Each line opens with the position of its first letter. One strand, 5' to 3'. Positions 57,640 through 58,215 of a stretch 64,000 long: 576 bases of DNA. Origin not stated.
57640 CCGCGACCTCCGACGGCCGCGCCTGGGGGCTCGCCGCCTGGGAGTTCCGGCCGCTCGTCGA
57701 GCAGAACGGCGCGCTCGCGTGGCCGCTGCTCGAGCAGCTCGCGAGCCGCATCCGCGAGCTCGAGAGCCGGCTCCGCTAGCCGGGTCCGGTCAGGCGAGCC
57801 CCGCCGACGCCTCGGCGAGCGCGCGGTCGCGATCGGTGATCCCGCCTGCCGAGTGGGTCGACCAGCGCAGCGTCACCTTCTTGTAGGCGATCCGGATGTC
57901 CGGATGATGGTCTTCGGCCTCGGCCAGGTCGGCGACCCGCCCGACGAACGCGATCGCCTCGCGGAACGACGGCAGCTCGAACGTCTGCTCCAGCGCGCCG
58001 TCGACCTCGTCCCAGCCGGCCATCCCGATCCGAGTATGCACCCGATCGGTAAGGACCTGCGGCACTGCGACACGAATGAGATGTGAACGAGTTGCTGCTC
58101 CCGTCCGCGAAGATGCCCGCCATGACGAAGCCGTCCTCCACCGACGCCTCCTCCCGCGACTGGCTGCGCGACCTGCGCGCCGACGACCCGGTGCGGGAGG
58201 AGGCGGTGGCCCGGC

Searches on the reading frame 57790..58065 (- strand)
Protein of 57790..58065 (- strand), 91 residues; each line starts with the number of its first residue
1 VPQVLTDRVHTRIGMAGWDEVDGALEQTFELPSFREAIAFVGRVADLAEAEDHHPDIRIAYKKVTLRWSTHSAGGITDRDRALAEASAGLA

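Call 42: search_protein_families(library=pfam, proteins=[window:57790-58065:-], max_evalue=0.001)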
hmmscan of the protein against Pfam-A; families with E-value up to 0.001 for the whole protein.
window:57790-58065:- (91 aa): 1 family
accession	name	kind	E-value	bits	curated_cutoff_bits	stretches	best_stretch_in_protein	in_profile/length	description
PF01329.24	Pterin_4a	-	1.4e-25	89.6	26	1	10-86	9-87/91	Pterin 4 alpha carbinolamine dehydratase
